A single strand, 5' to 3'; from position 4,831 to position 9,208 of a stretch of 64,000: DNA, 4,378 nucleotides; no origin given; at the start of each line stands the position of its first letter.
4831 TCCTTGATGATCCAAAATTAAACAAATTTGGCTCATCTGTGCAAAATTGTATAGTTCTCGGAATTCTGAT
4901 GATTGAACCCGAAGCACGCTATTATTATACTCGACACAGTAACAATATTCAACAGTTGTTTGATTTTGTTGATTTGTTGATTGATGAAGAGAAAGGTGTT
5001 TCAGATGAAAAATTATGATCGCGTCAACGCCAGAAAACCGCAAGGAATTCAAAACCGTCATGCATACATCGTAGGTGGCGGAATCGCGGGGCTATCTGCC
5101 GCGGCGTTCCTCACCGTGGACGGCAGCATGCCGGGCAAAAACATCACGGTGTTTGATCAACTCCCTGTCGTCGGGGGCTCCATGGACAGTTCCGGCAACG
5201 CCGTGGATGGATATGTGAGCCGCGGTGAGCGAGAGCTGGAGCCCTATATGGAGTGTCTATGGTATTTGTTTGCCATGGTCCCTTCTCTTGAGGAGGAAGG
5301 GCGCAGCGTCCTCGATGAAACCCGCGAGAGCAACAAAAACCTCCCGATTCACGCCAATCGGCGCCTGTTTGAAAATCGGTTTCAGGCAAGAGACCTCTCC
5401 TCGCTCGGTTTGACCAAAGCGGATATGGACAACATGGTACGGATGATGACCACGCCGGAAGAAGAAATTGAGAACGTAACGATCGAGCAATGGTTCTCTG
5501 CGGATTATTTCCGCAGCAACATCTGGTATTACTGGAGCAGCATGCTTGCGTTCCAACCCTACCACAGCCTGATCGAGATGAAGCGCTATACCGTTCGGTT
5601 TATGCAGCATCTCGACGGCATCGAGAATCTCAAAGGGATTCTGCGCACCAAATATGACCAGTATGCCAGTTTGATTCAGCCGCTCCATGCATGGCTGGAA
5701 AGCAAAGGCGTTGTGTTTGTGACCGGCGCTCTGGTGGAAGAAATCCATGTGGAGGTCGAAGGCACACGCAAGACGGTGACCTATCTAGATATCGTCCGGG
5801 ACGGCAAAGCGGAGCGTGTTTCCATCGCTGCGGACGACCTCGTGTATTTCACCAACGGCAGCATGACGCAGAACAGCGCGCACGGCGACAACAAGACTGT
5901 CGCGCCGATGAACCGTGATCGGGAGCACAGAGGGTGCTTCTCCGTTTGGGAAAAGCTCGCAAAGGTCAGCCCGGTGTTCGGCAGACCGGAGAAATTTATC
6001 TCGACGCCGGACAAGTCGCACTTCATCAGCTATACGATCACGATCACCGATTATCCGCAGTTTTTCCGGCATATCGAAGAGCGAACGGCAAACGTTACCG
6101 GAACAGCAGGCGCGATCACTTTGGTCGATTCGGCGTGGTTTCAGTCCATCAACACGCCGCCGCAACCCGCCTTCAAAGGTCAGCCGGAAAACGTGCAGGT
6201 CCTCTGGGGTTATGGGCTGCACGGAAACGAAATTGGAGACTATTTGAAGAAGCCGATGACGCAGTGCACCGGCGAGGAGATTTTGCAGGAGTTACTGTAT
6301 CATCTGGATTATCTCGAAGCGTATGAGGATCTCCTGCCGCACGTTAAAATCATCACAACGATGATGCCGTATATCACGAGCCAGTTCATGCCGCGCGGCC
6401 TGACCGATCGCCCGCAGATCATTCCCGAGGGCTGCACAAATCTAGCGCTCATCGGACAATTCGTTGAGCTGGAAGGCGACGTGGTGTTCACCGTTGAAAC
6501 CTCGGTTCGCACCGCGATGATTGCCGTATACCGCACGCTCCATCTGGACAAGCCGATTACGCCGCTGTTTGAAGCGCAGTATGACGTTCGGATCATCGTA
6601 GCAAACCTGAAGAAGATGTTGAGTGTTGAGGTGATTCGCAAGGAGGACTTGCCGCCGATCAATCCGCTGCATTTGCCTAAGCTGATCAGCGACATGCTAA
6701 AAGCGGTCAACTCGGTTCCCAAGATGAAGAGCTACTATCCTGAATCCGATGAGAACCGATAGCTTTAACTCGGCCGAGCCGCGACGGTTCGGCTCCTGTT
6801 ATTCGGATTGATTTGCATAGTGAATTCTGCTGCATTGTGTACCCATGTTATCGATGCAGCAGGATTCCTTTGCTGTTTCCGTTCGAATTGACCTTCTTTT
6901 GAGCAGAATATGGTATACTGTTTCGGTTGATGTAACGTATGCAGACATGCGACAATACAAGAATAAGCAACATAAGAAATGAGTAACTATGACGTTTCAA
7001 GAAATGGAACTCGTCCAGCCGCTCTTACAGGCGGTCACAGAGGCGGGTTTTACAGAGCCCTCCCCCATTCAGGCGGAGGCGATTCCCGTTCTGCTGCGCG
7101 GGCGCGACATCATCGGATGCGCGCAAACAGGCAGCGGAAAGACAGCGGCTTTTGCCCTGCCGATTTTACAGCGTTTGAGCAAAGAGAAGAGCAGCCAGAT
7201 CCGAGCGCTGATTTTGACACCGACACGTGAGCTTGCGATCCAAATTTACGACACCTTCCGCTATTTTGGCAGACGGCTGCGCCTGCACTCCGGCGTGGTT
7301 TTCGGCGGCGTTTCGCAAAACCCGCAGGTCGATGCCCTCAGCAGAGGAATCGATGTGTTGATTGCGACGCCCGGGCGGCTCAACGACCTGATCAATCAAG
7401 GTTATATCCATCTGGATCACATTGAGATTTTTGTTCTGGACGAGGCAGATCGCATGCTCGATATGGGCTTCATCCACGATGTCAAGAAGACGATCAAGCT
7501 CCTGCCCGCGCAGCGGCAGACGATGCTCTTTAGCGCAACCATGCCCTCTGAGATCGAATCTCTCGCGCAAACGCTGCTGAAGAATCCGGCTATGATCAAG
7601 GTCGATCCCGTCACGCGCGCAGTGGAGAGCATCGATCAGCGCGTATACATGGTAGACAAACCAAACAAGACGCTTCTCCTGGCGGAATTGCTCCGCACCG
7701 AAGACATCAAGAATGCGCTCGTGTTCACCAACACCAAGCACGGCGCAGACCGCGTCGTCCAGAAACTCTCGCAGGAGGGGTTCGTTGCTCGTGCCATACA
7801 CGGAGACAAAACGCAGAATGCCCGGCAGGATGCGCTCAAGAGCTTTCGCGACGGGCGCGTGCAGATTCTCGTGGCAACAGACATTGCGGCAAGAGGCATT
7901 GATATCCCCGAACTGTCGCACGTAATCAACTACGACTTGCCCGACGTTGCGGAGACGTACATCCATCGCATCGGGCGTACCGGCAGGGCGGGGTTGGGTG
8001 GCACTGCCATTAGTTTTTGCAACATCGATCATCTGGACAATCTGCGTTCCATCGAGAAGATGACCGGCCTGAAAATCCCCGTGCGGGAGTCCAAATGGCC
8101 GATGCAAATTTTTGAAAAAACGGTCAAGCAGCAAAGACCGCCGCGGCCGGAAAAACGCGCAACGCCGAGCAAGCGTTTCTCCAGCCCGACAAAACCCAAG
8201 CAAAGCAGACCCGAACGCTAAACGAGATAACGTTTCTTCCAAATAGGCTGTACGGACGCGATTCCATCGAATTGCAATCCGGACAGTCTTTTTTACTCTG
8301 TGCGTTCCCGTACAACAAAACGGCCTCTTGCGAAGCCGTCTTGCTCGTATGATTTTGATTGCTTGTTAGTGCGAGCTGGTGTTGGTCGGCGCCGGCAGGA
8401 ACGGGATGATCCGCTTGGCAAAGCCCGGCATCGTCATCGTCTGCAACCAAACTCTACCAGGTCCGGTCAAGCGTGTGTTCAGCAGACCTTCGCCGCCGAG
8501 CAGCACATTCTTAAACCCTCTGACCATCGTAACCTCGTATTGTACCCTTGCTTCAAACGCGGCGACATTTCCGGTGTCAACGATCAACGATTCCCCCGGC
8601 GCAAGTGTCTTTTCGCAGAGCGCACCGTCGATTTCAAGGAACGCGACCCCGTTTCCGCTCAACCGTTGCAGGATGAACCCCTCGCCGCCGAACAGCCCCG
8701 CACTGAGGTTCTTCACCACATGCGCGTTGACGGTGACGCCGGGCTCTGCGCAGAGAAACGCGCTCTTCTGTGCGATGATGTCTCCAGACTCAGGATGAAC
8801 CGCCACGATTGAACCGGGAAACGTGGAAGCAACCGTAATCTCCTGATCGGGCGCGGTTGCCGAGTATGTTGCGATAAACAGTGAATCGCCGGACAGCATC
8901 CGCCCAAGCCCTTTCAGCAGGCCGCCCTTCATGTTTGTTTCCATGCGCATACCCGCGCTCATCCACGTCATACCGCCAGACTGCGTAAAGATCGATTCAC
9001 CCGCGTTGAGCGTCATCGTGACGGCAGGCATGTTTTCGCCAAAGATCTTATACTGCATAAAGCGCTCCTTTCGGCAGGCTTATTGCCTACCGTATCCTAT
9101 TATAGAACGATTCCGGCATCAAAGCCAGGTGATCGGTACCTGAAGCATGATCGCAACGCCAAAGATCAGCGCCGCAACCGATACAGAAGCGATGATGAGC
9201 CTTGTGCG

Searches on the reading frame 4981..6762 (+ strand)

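Call 49: search_protein_families(library=pfam, proteins=[window:4981-6762:+], max_evalue=0.0001)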
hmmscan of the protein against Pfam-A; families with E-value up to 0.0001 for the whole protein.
window:4981-6762:+ (593 aa): 3 families
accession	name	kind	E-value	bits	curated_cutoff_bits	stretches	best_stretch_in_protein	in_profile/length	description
PF06100.17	MCRA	-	5.3e-179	596.6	23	1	25-517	1-495/495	MCRA family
PF13450.12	NAD_binding_8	-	4.6e-08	33.7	21.9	1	30-72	1-39/68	NAD(P)-binding Rossmann-like domain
PF01266.30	DAO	-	1.5e-06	28.4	27.9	0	30-106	4-77/353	FAD dependent oxidoreductase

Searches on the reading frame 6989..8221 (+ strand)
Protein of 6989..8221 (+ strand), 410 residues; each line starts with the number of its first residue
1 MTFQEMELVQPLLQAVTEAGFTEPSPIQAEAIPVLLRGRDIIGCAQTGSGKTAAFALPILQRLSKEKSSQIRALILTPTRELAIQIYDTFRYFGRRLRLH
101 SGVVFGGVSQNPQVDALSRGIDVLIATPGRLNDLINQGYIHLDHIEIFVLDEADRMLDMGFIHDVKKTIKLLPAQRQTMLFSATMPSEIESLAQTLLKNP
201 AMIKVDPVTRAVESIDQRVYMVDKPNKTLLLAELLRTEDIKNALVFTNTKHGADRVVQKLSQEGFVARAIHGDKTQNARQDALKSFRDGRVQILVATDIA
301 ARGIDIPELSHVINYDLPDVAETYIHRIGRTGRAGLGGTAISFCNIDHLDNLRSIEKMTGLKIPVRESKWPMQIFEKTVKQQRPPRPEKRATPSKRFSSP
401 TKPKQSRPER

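Call 49: search_protein_families(library=pfam, proteins=[window:6989-8221:+], max_evalue=0.0001)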
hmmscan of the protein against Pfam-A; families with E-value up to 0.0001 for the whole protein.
window:6989-8221:+ (410 aa): 3 families
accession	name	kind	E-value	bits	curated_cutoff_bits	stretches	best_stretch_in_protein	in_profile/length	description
PF00270.35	DEAD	-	4.7e-54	183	26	1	25-191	1-166/167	DEAD/DEAH box helicase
PF00271.37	Helicase_C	-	8.1e-35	119.9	23.5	1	228-335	3-110/110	Helicase conserved C-terminal domain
PF04851.21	ResIII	-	1.7e-09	38.2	22.5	1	39-185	24-162/164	Type III restriction enzyme, res subunit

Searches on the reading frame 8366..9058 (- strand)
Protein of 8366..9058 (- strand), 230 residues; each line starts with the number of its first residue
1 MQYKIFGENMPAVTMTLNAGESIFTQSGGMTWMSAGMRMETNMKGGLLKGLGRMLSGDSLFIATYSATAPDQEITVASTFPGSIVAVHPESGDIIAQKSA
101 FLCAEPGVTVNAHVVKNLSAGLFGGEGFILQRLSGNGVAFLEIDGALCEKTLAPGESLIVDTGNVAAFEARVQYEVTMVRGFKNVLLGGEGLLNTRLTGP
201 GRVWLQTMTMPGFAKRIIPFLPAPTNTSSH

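Call 50: search_protein_families(library=pfam, proteins=[window:8366-9058:-], max_evalue=0.0001)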
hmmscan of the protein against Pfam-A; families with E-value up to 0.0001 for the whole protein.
window:8366-9058:- (230 aa): 1 family
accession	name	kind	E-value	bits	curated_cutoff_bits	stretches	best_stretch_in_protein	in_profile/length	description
PF01987.23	AIM24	-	9.5e-71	238.2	25.7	1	3-208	1-205/205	Mitochondrial biogenesis AIM24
